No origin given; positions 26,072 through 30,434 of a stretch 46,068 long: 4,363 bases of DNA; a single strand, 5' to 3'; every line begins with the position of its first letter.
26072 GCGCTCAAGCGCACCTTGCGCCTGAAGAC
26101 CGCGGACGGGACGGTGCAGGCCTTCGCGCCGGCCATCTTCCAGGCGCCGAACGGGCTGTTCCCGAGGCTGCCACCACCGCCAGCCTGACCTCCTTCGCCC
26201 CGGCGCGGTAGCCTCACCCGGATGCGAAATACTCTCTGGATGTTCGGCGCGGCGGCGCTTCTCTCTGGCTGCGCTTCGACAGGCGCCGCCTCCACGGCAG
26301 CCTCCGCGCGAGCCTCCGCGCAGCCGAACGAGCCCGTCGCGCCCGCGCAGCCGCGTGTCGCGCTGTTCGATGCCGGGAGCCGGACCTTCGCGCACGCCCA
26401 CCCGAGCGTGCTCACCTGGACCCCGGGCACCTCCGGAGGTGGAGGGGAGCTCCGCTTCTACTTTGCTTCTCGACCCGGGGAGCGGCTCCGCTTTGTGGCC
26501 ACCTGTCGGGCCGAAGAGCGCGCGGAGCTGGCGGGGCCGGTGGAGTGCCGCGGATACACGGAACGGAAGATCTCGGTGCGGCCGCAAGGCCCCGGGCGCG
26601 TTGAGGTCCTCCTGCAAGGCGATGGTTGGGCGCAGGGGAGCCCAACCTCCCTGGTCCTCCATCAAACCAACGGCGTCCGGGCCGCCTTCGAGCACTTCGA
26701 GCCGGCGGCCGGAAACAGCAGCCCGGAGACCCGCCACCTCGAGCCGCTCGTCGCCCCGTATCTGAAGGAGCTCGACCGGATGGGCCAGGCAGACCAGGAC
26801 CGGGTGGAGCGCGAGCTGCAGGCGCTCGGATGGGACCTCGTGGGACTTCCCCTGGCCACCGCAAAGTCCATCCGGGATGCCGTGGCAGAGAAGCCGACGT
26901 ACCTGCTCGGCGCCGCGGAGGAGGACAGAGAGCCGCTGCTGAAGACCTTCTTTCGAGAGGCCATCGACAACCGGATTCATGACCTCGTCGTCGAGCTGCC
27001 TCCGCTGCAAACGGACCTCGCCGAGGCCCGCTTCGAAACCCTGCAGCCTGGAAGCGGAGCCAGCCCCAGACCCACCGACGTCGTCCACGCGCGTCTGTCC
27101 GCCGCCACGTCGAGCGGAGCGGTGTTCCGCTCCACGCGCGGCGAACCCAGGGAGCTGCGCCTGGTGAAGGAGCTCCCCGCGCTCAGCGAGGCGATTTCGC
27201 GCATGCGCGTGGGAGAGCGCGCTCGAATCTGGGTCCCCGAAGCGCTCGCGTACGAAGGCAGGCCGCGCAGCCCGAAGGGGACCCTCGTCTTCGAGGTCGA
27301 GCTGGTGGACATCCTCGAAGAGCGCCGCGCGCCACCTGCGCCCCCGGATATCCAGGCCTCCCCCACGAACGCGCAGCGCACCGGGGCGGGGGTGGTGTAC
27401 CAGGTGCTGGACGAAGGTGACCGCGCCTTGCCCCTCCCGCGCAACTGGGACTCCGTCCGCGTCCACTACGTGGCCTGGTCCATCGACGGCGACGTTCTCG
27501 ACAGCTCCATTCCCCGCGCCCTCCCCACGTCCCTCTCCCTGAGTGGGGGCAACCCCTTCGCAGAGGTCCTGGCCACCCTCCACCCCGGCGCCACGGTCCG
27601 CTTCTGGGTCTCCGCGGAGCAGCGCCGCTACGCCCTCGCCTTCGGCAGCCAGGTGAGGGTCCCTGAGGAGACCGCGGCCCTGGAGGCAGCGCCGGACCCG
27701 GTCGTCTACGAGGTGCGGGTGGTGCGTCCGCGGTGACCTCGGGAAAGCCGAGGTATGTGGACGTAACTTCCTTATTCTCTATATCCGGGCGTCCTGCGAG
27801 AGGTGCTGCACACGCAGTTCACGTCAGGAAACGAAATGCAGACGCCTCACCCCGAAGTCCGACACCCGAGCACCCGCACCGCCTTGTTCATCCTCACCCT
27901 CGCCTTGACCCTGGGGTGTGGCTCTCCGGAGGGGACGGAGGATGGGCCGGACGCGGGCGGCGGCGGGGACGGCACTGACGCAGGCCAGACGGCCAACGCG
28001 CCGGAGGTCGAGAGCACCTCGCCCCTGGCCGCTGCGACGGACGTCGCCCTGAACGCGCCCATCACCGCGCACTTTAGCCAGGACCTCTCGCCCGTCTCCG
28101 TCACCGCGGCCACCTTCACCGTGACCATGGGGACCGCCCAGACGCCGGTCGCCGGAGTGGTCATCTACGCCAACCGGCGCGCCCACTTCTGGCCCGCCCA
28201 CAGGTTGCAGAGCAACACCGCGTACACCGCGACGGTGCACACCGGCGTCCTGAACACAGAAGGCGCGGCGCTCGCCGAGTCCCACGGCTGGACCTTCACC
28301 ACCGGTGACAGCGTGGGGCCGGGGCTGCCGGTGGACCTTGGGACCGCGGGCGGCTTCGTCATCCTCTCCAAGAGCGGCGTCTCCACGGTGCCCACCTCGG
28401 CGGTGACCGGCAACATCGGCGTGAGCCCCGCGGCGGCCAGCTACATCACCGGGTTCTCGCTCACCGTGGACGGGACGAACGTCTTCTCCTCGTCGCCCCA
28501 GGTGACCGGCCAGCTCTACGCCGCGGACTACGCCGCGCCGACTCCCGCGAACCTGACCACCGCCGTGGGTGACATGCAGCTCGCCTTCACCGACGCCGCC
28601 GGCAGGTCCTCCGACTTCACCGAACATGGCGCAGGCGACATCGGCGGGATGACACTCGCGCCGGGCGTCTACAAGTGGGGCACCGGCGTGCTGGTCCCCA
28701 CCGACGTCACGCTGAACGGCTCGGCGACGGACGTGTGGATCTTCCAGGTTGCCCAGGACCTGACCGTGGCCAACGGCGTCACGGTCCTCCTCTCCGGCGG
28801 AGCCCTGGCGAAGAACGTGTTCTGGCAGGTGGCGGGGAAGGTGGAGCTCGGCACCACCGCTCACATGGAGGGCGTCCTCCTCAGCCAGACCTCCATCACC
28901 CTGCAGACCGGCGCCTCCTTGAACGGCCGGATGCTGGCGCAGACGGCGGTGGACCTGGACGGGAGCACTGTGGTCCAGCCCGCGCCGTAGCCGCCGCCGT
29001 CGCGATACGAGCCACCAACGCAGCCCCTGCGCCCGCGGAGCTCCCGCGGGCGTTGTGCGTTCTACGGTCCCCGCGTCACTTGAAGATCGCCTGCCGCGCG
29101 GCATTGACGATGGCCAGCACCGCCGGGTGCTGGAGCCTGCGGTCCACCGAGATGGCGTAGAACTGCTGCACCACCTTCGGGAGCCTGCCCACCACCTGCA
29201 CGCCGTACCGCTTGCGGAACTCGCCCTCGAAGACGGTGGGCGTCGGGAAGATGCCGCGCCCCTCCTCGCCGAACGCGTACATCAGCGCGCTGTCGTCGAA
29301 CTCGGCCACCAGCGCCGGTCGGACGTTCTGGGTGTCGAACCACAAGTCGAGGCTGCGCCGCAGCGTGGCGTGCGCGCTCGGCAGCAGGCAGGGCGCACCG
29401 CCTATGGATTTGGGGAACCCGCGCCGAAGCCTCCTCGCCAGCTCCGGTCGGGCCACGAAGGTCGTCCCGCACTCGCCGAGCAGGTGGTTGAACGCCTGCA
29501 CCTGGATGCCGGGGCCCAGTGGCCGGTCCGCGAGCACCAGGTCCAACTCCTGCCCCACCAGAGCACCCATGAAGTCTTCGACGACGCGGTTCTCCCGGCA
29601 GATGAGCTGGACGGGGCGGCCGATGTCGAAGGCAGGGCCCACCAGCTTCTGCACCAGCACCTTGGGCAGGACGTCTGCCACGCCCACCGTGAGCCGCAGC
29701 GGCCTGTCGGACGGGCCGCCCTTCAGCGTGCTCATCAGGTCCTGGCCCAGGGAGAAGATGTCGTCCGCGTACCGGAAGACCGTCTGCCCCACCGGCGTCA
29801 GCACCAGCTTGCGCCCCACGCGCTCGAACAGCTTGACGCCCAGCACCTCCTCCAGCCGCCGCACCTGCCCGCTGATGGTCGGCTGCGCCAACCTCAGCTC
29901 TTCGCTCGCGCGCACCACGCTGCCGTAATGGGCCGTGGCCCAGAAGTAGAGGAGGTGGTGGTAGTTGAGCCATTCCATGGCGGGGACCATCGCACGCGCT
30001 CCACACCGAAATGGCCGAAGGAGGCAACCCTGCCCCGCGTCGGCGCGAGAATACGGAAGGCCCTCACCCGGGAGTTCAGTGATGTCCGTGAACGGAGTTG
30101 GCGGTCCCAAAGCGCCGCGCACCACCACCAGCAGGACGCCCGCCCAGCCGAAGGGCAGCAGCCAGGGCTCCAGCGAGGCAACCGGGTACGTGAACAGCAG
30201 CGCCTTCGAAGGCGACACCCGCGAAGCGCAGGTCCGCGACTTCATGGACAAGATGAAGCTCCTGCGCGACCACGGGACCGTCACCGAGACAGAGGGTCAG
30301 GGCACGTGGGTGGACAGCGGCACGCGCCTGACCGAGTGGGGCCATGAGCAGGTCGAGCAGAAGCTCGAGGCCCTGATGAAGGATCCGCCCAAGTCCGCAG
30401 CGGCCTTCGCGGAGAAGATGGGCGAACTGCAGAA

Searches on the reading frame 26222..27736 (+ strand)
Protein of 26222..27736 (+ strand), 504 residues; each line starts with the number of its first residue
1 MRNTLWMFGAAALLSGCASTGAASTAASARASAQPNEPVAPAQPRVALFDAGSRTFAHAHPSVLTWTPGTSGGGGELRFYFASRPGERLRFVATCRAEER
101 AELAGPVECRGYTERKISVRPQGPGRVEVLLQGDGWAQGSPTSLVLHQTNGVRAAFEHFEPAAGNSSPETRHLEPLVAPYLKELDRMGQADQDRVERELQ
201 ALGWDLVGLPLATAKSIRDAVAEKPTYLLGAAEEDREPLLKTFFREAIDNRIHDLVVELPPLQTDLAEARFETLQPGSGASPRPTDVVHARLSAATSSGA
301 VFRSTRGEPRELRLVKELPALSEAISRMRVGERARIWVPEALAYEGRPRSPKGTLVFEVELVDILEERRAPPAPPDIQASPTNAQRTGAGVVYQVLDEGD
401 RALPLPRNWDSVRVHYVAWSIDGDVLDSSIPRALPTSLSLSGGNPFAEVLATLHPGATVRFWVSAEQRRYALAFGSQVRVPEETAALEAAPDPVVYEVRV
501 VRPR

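Call 32: search_protein_families(library=pfam, proteins=[window:26222-27736:+], max_evalue=0.001)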
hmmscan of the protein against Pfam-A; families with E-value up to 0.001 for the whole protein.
window:26222-27736:+ (504 aa): 1 family
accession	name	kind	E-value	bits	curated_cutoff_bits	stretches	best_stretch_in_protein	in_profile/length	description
PF00254.34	FKBP_C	-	4.1e-17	62.7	21.1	1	282-362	5-94/94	FKBP-type peptidyl-prolyl cis-trans isomerase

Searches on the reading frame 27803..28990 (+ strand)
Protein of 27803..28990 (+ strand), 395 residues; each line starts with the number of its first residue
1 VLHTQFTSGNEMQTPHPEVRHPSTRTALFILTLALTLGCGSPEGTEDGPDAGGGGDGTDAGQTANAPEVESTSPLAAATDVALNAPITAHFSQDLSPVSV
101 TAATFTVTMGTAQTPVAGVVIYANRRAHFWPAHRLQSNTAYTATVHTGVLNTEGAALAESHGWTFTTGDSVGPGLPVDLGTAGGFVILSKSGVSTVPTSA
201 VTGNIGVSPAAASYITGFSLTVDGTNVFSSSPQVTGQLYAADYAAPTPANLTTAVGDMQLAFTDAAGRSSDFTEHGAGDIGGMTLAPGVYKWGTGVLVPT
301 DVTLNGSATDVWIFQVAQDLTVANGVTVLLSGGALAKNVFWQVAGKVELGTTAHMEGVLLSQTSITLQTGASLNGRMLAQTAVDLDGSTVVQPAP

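Call 50: search_protein_families(library=pfam, proteins=[window:27803-28990:+], max_evalue=0.0001)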
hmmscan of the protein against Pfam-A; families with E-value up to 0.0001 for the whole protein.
window:27803-28990:+ (395 aa): 2 families
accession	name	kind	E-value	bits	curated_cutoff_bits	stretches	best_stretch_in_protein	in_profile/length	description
PF11999.13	Ice_binding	-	5.6e-73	245.5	28.7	1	187-390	1-207/208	Ice-binding-like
PF13205.12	Big_5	-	1.4e-19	71.1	23.6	1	65-167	3-105/105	Bacterial Ig-like domain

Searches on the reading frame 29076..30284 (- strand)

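Call 50: search_protein_families(library=pfam, proteins=[window:29076-30284:-], max_evalue=0.0001)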
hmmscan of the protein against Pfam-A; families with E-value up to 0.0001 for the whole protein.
window:29076-30284:- (402 aa): 2 families
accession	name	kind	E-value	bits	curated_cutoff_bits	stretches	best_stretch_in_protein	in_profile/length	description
PF00126.33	HTH_1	-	4.5e-19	68.6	26.6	1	109-167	2-60/60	Bacterial regulatory helix-turn-helix protein, lysR family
PF03466.25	LysR_substrate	-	3.9e-09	36.6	28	1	236-399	45-207/209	LysR substrate binding domain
